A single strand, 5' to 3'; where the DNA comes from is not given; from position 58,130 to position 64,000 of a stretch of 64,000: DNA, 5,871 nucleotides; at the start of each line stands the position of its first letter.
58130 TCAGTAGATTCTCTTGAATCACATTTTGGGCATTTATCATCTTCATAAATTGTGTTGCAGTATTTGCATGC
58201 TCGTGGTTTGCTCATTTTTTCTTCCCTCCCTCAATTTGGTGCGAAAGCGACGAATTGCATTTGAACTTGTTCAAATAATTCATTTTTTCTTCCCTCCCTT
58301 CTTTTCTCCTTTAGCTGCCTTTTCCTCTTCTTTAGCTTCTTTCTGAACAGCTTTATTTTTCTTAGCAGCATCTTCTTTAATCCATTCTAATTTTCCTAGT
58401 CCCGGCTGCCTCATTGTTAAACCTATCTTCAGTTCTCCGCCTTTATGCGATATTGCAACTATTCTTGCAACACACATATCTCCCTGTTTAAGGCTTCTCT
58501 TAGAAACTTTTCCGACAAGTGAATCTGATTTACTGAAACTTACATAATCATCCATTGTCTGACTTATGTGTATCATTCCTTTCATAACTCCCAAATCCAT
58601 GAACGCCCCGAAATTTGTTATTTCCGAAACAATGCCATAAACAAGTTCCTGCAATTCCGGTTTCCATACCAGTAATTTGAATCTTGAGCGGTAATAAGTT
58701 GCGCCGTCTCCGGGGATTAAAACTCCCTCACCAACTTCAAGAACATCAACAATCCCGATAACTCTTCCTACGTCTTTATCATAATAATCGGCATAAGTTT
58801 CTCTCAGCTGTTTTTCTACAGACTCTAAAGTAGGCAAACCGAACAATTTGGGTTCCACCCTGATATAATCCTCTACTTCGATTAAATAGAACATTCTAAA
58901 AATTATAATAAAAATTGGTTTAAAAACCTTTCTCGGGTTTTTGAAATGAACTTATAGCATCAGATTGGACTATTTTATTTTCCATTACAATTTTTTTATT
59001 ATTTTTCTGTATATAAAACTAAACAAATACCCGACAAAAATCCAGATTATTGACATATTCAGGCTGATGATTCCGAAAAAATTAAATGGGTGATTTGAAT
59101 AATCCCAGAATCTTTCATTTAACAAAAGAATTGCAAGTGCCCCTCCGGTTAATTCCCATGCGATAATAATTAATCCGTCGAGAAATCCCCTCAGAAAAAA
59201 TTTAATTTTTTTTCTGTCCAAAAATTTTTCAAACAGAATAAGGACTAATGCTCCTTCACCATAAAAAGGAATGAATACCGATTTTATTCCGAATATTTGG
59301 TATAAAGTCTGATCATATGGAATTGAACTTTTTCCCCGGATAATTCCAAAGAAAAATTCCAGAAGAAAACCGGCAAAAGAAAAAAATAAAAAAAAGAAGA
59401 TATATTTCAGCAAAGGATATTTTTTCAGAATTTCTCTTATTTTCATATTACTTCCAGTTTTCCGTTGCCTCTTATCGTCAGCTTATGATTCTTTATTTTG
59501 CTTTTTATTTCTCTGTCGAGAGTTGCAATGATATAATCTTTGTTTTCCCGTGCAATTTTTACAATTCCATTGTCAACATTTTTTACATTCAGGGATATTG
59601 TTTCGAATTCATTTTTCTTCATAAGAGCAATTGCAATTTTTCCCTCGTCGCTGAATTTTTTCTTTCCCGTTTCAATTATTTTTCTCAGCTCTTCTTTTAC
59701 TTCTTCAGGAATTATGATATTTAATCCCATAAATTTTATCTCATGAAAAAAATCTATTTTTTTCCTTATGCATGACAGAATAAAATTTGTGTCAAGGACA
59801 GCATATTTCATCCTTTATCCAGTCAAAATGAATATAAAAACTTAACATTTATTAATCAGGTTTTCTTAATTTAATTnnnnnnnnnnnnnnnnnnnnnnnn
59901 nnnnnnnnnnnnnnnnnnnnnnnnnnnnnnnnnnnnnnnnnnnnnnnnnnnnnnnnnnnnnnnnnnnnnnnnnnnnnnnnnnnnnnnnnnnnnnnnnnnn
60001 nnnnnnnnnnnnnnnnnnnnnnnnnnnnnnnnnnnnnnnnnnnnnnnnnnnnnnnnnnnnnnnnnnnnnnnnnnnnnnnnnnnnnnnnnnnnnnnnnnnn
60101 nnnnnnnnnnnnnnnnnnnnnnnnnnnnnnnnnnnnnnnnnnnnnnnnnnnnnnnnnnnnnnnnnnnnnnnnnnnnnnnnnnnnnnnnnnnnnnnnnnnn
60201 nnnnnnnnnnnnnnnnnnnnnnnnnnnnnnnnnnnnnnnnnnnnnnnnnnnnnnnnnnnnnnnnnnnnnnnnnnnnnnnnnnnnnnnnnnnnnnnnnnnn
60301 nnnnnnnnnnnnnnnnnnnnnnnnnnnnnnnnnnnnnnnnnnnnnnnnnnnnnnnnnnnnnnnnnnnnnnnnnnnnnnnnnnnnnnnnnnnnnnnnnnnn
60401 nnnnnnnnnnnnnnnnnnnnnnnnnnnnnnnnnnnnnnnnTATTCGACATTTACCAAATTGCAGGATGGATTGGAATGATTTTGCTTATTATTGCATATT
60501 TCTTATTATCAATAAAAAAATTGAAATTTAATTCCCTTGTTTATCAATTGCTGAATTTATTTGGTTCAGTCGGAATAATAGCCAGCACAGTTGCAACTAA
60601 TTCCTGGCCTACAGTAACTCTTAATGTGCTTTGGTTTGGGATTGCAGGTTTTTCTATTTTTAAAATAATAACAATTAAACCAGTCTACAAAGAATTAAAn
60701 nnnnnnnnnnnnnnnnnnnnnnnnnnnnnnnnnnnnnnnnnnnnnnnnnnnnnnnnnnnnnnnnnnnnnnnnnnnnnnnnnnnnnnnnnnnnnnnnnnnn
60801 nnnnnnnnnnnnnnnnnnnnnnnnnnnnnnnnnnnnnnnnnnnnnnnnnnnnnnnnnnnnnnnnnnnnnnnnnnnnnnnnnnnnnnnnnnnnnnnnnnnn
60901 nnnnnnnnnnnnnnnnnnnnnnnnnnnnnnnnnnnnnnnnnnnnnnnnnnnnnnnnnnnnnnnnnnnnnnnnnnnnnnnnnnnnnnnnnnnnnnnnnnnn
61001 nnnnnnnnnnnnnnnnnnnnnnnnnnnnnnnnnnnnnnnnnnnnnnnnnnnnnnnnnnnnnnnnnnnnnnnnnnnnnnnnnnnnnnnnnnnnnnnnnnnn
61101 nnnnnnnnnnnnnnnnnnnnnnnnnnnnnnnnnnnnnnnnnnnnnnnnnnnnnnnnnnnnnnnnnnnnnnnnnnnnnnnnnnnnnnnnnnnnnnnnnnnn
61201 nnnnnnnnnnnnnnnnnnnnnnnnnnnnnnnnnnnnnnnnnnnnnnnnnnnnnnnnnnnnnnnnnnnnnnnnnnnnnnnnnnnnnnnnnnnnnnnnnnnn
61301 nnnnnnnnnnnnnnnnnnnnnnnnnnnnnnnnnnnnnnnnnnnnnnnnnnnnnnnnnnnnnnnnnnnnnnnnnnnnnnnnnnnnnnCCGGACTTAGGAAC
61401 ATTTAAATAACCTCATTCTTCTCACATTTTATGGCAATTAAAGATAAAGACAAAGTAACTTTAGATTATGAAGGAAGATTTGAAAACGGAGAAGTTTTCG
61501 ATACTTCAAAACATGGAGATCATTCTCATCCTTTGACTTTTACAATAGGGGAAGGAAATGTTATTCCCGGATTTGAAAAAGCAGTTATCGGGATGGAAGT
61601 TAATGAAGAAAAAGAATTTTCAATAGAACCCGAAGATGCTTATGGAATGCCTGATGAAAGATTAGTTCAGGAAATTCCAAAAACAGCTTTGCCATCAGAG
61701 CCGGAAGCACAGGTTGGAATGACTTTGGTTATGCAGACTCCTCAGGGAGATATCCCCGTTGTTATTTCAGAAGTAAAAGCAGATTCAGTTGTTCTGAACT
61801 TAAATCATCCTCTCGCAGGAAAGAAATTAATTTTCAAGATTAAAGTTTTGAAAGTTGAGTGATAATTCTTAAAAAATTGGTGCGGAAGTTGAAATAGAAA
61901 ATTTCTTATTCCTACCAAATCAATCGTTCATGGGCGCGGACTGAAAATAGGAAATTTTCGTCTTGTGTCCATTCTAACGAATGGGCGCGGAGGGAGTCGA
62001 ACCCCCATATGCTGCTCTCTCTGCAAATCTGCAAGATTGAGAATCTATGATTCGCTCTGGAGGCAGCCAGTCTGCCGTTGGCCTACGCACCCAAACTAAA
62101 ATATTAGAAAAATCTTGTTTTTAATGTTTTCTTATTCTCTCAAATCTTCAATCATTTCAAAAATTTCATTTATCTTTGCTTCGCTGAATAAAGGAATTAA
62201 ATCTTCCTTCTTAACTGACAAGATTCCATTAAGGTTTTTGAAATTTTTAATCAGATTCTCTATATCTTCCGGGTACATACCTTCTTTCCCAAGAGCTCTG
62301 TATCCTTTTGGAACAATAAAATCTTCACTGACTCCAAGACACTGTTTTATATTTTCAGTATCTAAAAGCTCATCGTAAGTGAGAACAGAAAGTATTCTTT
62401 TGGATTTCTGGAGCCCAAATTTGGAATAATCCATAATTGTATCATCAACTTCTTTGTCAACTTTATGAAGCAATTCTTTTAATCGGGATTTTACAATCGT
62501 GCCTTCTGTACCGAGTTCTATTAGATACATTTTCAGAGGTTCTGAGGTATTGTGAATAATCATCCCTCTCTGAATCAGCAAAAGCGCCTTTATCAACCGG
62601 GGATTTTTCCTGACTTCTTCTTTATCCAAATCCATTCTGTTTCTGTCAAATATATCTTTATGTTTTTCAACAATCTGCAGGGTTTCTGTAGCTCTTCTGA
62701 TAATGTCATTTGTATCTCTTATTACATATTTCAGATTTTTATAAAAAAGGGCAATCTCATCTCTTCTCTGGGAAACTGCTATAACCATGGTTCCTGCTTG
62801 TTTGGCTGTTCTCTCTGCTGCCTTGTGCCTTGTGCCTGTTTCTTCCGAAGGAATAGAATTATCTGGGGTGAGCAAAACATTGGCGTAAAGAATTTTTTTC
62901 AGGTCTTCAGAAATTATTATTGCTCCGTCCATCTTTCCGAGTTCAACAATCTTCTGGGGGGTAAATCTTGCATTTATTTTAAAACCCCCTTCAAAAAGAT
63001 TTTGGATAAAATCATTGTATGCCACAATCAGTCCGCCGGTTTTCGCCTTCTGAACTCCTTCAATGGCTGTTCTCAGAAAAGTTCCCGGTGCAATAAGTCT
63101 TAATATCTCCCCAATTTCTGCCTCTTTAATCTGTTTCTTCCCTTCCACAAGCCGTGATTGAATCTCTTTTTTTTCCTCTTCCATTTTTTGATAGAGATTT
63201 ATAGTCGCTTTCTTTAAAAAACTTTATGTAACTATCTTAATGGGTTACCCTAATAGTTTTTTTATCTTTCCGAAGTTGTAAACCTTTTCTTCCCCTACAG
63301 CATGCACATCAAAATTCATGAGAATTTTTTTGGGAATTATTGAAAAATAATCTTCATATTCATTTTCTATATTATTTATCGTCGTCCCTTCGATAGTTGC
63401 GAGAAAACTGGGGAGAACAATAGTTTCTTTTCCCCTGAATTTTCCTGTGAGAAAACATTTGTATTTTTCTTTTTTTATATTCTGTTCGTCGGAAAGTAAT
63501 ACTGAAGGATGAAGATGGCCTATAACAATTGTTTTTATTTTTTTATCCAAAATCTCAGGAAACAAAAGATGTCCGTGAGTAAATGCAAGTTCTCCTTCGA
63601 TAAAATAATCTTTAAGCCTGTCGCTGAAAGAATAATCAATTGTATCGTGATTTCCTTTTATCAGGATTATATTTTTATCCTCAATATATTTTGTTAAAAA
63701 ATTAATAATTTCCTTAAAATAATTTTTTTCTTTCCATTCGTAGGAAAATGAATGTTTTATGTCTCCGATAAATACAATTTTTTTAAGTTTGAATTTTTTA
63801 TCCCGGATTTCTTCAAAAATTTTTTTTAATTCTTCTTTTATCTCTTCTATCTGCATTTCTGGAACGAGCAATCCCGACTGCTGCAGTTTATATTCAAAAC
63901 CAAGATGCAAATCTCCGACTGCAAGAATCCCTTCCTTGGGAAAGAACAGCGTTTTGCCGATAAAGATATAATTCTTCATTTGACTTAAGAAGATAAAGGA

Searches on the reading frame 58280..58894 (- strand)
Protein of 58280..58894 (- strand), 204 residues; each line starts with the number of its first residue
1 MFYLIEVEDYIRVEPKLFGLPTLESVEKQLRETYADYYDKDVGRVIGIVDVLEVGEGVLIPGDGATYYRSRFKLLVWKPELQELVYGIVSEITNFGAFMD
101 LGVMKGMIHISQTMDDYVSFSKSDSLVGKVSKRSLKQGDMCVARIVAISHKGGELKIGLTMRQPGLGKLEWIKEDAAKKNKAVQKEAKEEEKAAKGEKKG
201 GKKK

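Call 66: search_protein_families(library=pfam, proteins=[window:58280-58894:-], max_evalue=0.00001)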
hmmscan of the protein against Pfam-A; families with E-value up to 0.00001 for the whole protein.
window:58280-58894:- (204 aa): 2 families
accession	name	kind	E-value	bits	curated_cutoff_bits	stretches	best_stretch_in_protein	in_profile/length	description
PF03876.22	SHS2_Rpb7-N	-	6.3e-14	52.3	24.8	1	8-64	1-57/57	SHS2 domain found in N terminus of Rpb7p/Rpc25p/MJ0397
PF00575.29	S1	-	3.2e-08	34.3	22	1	78-151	1-65/74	S1 RNA binding domain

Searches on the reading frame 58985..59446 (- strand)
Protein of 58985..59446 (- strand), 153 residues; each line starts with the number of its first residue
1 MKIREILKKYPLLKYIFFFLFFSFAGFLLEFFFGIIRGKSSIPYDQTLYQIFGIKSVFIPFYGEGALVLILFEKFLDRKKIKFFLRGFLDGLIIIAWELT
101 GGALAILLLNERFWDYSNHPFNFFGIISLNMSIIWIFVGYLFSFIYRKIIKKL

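Call 66: search_protein_families(library=pfam, proteins=[window:58985-59446:-], max_evalue=0.00001)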
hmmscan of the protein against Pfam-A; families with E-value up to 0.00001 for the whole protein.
window:58985-59446:- (153 aa): 1 family
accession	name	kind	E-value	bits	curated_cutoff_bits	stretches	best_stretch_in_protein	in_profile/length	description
PF06541.16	ABC_trans_CmpB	-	7.5e-17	62.3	25.9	1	17-152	1-122/151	Putative ABC-transporter type IV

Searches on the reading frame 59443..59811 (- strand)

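Call 66: search_protein_families(library=pfam, proteins=[window:59443-59811:-], max_evalue=0.00001)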
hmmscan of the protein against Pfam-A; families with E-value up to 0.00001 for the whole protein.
window:59443-59811:- (122 aa): 1 family
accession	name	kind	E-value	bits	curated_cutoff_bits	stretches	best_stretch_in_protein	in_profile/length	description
PF18477.7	PIN_9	-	3.4e-13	50.3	26.3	1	5-112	2-109/116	PIN like domain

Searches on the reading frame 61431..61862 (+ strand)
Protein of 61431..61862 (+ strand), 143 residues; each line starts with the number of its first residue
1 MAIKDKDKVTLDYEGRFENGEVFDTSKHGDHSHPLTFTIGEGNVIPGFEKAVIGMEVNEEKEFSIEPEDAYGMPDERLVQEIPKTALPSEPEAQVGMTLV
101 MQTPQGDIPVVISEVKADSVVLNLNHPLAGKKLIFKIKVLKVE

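Call 66: search_protein_families(library=pfam, proteins=[window:61431-61862:+], max_evalue=0.00001)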
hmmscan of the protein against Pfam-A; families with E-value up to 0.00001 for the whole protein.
window:61431-61862:+ (143 aa): 1 family
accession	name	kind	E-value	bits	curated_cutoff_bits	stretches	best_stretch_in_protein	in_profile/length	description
PF00254.34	FKBP_C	-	1.4e-20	73.9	21.1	1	3-83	5-82/94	FKBP-type peptidyl-prolyl cis-trans isomerase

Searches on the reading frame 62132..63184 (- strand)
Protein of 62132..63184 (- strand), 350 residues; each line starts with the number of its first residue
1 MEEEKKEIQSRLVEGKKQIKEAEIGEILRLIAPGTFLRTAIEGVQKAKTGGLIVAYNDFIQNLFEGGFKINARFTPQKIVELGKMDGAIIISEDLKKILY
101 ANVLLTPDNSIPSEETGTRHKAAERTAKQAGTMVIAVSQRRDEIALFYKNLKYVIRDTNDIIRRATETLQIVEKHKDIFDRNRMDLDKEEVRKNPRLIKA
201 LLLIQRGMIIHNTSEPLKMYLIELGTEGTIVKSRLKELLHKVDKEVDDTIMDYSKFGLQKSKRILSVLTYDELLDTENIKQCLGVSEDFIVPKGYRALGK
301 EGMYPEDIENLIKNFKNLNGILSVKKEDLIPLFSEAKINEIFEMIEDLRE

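Call 66: search_protein_families(library=pfam, proteins=[window:62132-63184:-], max_evalue=0.00001)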
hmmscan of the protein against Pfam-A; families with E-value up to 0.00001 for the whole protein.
window:62132-63184:- (350 aa): 2 families
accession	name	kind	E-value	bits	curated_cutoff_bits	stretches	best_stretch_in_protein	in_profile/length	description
PF02457.21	DAC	-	6.6e-25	87.5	27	1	39-149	2-116/119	DisA bacterial checkpoint controller nucleotide-binding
PF10635.14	DisA-linker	-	6.9e-19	68.5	25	1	156-287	2-137/142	DisA bacterial checkpoint controller linker region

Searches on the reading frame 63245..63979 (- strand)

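Call 66: search_protein_families(library=pfam, proteins=[window:63245-63979:-], max_evalue=0.00001)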
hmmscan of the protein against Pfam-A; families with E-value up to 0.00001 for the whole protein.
window:63245-63979:- (244 aa): 1 family
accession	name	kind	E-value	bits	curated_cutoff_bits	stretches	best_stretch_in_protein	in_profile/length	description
PF00149.33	Metallophos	-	3.9e-09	37.7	21.5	1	18-159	3-159/191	Calcineurin-like phosphoesterase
